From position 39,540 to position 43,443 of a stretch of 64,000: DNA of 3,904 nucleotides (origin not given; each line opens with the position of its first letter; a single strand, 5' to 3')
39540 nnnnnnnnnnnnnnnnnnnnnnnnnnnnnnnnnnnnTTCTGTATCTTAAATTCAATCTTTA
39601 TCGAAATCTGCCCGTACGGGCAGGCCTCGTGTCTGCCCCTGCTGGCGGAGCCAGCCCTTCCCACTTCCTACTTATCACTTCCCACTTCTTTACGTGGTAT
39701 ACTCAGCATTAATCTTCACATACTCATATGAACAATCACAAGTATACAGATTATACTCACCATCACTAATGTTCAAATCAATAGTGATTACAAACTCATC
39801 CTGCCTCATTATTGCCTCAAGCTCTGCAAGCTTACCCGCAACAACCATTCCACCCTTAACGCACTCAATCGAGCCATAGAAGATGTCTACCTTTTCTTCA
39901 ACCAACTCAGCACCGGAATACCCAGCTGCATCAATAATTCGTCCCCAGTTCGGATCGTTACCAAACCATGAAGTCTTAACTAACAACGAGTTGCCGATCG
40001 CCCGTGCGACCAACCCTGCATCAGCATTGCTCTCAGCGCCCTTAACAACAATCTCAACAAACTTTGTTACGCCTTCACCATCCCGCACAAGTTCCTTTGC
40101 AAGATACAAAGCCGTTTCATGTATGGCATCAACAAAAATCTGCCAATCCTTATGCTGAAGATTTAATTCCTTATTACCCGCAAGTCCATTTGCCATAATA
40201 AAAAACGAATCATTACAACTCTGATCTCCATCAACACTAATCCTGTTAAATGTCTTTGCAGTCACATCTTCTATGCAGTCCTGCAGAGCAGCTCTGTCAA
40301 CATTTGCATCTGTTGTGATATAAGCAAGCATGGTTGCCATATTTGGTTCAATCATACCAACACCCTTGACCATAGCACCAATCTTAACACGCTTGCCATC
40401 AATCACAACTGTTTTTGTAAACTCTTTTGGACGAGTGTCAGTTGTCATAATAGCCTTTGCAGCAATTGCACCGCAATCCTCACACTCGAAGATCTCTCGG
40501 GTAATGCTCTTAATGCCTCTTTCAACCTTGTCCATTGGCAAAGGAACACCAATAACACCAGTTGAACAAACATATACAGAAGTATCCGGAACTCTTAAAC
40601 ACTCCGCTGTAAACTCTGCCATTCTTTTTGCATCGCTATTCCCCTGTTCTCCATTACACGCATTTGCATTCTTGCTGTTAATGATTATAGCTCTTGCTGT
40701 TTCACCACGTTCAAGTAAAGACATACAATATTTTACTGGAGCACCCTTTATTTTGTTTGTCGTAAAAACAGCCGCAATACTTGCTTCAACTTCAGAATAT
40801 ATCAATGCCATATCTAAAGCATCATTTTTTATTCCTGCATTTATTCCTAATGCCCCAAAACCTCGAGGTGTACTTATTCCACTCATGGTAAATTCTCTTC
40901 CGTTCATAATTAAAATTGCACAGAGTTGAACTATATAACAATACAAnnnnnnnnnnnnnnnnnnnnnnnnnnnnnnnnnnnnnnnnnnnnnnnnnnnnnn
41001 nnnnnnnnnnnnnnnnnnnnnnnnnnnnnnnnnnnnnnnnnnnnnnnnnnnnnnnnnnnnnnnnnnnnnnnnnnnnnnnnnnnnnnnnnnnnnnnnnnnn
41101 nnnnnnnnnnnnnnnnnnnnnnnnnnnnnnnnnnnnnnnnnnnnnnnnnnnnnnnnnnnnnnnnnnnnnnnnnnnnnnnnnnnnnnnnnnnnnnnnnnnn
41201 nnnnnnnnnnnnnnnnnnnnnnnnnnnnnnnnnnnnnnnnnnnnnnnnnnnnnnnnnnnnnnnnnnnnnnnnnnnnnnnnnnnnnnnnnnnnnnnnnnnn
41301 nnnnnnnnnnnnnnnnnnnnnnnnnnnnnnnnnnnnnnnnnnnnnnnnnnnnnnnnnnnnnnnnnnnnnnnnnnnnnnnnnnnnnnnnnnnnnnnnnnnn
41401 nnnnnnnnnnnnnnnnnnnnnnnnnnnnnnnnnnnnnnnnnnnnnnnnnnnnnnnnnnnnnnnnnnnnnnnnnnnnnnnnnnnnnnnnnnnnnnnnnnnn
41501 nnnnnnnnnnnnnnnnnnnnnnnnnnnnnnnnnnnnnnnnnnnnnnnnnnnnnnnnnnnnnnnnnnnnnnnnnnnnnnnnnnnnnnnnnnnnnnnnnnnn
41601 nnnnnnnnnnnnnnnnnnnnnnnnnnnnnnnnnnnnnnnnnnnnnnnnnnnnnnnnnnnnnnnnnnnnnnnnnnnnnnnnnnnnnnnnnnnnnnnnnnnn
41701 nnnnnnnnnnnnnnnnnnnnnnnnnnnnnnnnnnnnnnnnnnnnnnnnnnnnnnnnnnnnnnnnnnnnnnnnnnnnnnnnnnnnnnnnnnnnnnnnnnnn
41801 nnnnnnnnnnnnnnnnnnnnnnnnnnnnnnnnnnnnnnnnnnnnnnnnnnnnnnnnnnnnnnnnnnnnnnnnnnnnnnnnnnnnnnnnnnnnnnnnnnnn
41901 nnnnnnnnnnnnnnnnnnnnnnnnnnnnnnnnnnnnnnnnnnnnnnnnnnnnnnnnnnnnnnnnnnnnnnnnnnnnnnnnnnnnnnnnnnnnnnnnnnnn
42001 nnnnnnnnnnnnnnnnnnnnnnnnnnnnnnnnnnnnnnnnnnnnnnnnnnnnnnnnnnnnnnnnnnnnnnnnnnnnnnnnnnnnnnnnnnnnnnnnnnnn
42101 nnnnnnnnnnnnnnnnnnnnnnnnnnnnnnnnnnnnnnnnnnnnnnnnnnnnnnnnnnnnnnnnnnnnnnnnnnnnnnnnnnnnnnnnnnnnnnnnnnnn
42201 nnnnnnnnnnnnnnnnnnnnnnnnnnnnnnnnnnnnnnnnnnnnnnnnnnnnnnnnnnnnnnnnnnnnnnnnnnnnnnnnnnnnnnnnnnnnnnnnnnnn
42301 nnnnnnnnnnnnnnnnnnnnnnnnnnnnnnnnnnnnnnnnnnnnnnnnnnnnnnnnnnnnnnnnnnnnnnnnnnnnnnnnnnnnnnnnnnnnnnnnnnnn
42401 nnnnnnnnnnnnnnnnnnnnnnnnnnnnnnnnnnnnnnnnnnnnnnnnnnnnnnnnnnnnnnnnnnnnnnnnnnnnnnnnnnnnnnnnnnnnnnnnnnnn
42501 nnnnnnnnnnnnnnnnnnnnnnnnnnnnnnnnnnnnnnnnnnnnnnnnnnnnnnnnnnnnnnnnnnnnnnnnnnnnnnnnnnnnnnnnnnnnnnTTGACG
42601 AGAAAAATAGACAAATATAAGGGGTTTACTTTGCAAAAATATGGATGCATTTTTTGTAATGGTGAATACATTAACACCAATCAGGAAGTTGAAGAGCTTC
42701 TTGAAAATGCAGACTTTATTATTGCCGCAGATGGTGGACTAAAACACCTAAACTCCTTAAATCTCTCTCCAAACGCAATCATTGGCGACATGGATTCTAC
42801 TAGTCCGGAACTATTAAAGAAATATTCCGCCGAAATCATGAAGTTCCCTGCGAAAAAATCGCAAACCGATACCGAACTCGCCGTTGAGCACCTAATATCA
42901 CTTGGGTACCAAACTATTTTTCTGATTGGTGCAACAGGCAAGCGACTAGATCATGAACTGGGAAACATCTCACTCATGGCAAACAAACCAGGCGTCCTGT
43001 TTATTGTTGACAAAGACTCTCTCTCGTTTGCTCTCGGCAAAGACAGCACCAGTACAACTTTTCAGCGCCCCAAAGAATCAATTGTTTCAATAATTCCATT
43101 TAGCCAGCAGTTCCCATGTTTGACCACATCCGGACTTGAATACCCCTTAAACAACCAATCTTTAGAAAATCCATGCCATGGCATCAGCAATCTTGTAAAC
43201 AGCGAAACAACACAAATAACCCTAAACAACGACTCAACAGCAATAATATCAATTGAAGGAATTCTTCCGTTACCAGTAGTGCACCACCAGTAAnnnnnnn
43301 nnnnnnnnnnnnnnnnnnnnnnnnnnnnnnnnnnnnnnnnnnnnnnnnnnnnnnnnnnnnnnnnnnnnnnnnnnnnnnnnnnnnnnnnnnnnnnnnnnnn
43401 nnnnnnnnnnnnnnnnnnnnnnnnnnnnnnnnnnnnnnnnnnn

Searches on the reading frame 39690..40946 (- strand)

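Call 53: search_protein_families(library=pfam, proteins=[window:39690-40946:-], max_evalue=0.00001)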
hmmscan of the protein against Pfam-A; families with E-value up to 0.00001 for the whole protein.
window:39690-40946:- (418 aa): 1 family
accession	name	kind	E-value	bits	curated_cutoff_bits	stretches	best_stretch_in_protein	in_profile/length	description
PF01960.23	ArgJ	-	3.7e-141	470.7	32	1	34-418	4-377/377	ArgJ family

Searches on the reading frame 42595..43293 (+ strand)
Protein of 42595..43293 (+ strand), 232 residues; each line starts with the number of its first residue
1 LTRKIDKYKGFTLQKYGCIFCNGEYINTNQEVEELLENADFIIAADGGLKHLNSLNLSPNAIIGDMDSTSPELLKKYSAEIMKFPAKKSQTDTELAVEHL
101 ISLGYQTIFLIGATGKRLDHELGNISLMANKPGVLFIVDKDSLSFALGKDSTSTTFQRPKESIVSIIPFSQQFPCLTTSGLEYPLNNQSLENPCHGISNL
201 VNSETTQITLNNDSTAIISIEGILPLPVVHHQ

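Call 72: search_protein_families(library=pfam, proteins=[window:42595-43293:+], max_evalue=0.00001)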
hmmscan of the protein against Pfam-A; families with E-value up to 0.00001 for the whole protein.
window:42595-43293:+ (232 aa): 2 families
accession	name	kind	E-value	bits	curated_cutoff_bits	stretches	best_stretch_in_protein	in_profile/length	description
PF04263.21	TPK_catalytic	-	1.3e-29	102.8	30.7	1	33-130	2-103/113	Thiamin pyrophosphokinase, catalytic domain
PF04265.19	TPK_B1_binding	-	1.2e-09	38.1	22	1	158-212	6-64/67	Thiamin pyrophosphokinase, vitamin B1 binding domain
